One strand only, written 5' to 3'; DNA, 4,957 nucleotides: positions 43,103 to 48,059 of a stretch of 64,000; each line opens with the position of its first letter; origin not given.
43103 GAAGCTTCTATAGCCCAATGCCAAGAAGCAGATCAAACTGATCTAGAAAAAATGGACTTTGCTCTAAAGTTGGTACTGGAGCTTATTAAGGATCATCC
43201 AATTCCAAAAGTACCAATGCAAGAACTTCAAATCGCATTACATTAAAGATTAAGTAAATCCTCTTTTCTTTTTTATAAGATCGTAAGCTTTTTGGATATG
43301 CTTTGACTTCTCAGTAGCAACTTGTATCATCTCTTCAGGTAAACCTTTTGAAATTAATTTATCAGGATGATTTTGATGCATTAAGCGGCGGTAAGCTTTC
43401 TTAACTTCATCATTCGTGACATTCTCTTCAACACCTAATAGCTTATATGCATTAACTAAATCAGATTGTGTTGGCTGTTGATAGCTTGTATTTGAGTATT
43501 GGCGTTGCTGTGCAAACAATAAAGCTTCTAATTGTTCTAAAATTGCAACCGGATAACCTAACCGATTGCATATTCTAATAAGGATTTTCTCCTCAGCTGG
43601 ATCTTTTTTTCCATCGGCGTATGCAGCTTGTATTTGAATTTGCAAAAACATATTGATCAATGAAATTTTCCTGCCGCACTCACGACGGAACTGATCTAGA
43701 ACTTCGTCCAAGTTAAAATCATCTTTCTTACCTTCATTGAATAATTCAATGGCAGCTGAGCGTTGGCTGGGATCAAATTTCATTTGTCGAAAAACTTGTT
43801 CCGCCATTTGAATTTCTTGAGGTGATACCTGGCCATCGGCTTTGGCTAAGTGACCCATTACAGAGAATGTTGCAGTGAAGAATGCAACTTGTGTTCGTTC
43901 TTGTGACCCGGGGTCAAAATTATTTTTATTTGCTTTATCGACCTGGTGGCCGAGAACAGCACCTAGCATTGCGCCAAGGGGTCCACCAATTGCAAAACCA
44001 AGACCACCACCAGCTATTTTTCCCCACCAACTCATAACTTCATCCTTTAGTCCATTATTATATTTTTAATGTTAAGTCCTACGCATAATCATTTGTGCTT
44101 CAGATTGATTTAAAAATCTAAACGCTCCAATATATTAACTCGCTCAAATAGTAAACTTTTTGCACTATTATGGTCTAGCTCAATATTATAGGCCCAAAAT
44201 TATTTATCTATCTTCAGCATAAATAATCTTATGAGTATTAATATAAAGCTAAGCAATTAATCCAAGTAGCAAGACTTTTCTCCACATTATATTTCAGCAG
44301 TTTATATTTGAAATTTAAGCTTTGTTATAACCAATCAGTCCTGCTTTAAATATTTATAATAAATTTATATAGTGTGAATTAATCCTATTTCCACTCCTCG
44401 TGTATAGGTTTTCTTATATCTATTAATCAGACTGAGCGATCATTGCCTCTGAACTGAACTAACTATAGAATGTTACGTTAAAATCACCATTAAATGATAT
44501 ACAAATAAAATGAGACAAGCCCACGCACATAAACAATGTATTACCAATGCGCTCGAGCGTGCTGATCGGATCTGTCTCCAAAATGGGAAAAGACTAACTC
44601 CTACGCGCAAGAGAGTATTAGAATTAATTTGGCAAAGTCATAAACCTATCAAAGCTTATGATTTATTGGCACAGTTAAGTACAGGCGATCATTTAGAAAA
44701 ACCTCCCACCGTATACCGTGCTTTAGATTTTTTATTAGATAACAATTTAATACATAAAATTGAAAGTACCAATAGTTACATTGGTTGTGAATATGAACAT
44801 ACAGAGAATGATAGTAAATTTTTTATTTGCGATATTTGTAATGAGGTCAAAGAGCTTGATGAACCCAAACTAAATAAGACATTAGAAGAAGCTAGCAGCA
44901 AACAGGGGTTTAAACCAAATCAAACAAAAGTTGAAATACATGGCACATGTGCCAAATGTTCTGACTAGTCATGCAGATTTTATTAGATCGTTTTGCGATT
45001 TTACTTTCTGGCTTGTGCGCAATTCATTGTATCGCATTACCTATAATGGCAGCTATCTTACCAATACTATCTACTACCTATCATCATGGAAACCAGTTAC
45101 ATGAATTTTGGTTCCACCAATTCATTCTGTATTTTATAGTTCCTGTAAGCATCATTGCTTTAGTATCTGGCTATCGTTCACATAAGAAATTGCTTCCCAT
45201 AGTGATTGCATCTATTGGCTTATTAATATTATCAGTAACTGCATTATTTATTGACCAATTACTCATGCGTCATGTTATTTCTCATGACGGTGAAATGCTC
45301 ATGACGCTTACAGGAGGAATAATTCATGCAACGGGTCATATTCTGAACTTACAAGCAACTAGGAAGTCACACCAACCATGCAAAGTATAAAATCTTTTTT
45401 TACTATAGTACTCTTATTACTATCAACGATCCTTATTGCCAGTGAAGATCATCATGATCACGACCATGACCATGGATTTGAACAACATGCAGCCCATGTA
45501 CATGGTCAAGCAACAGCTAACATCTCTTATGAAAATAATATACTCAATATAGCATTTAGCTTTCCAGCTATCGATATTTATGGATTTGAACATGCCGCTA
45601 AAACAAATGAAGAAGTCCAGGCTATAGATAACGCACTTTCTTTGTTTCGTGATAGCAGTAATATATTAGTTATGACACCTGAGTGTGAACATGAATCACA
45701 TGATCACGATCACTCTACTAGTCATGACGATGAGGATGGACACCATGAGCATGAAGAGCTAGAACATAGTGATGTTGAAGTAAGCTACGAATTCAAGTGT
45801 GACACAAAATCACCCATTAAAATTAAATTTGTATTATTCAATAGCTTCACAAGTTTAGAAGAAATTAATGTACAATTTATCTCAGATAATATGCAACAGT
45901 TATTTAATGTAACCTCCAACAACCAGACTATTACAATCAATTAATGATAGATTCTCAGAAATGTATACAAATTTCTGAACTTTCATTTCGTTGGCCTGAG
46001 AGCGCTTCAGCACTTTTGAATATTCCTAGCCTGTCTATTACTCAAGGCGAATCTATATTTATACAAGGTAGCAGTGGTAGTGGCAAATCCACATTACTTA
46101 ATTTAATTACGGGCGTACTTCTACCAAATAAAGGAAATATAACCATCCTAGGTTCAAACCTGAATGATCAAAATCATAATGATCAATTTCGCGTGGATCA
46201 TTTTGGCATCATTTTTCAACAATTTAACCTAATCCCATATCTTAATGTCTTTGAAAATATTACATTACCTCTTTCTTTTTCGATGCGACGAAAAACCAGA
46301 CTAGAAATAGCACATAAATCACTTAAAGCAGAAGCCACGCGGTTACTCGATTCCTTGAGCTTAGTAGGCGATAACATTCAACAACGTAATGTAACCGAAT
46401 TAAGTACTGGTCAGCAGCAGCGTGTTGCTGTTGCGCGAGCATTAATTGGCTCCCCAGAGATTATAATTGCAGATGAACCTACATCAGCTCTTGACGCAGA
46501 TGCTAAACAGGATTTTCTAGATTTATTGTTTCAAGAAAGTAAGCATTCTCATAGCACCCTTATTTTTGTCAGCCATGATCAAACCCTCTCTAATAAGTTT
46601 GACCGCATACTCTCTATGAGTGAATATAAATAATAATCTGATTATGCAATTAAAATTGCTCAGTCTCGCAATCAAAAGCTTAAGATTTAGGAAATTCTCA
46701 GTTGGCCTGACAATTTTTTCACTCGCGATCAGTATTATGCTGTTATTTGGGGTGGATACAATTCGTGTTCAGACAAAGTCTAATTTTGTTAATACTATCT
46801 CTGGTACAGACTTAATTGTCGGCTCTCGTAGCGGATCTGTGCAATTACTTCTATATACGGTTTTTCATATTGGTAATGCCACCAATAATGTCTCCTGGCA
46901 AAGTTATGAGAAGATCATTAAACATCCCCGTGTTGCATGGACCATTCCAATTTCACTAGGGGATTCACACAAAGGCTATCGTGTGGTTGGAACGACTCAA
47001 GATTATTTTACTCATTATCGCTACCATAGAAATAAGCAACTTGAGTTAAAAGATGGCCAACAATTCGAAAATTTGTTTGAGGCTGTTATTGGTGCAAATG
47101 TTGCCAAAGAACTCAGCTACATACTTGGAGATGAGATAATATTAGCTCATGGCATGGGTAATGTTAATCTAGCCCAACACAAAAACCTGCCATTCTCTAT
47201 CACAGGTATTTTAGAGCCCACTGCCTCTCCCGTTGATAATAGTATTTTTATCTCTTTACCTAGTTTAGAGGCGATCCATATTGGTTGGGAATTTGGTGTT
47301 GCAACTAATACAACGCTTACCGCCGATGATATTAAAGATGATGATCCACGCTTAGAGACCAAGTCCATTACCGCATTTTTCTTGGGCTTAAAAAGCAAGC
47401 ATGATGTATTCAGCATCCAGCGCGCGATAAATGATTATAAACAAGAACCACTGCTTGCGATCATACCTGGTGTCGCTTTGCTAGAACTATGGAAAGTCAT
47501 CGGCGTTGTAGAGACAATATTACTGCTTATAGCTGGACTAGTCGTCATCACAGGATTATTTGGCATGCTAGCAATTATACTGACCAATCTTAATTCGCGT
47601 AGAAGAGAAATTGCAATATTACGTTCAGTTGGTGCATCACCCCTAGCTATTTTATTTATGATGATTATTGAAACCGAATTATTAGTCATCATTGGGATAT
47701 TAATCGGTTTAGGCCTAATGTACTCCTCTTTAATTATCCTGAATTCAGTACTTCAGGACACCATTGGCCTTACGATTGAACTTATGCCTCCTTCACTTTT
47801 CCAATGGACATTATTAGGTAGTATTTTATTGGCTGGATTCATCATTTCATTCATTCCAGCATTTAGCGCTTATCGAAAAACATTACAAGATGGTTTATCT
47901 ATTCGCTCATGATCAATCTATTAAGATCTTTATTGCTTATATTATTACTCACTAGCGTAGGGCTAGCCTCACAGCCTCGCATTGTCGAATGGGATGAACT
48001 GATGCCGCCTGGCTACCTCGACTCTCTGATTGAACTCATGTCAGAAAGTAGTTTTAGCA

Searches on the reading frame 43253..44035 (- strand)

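Call 51: search_protein_families(library=pfam, proteins=[window:43253-44035:-], max_evalue=0.00001)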
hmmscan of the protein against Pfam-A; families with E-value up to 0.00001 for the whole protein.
window:43253-44035:- (261 aa): 3 families
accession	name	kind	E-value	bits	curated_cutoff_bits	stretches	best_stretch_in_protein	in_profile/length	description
PF05099.18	TerB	-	8.8e-18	65.1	24.4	1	55-164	3-111/118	Tellurite resistance protein TerB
PF00226.36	DnaJ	-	2.8e-12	47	27.8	1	195-256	1-55/63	DnaJ domain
PF04391.17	DUF533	-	1.3e-06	28.5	29.6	0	20-93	33-110/178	Protein of unknown function (DUF533)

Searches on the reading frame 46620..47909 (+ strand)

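Call 51: search_protein_families(library=pfam, proteins=[window:46620-47909:+], max_evalue=0.00001)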
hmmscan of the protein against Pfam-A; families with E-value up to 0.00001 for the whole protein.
window:46620-47909:+ (430 aa): 2 families
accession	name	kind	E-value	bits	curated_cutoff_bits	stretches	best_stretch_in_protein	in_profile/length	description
PF02687.27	FtsX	-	1.8e-13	51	25.5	1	303-421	2-119/120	FtsX-like permease C-terminal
PF12704.14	MacB_PCD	-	7.7e-13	49.6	27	1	29-220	2-180/207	MacB-like periplasmic core domain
